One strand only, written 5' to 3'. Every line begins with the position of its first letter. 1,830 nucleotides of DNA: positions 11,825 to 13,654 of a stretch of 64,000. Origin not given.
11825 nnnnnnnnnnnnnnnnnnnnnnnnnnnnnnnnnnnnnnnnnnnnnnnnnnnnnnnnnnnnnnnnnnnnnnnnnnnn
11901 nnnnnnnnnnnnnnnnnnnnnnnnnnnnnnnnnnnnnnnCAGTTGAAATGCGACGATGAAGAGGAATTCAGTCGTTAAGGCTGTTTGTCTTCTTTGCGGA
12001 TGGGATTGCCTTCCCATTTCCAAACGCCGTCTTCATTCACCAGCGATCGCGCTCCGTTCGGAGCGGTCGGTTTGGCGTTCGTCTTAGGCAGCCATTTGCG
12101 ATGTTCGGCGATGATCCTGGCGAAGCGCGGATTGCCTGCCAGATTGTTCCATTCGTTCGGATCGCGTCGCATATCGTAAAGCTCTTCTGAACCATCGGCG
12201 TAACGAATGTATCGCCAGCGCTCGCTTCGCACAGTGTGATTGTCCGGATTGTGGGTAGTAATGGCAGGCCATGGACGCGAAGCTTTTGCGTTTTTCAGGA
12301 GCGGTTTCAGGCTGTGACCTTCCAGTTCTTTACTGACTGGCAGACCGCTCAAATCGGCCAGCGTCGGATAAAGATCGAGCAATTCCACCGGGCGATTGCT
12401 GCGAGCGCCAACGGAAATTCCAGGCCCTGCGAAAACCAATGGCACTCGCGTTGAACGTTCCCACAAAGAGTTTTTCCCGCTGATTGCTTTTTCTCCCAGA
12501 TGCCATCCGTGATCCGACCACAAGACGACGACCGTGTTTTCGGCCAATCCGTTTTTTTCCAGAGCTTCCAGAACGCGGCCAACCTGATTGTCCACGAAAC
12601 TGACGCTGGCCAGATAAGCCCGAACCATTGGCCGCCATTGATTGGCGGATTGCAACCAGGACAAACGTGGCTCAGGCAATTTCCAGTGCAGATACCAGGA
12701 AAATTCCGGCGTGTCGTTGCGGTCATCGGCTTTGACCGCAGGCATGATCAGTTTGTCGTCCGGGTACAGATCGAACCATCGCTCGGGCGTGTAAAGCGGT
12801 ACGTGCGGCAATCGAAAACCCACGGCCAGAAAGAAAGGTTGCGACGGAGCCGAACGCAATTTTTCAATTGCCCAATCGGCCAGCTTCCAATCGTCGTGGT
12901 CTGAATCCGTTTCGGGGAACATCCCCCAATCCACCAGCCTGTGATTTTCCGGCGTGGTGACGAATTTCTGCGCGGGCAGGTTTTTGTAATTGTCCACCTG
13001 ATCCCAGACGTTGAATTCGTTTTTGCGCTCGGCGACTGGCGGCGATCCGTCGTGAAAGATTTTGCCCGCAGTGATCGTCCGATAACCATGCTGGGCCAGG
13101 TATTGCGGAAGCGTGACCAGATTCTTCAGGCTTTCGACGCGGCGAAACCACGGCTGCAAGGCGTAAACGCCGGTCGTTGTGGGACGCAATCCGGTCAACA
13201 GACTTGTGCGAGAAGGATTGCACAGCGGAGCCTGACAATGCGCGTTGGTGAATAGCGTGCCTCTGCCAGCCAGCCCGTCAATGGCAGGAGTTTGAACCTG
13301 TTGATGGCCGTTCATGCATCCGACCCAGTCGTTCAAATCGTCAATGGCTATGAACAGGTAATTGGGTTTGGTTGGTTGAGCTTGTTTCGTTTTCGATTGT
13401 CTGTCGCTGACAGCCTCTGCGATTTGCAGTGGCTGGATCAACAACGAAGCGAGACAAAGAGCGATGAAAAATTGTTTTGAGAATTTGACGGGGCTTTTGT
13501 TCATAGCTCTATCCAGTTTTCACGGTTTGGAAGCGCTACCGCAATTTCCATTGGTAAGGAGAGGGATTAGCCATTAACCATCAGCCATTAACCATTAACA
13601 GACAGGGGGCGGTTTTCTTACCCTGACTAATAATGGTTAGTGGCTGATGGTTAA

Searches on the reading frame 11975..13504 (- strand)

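Call 60: search_protein_families(library=pfam, proteins=[window:11975-13504:-], max_evalue=0.0001)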
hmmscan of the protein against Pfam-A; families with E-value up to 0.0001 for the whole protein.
window:11975-13504:- (509 aa): 4 families
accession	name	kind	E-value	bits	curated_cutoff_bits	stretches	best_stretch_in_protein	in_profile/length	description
PF00884.28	Sulfatase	-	1.4e-50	172.7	25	1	47-387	1-300/301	Sulfatase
PF16347.10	SGSH_C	-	1.7e-15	57.9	29.3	1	337-475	1-151/154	N-sulphoglucosamine sulphohydrolase, C-terminal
PF01663.27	Phosphodiest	-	8.8e-11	42.4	23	1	298-368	185-256/342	Type I phosphodiesterase / nucleotide pyrophosphatase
PF02995.22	DUF229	-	5.2e-05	22.6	25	1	295-338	304-347/496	Protein of unknown function (DUF229)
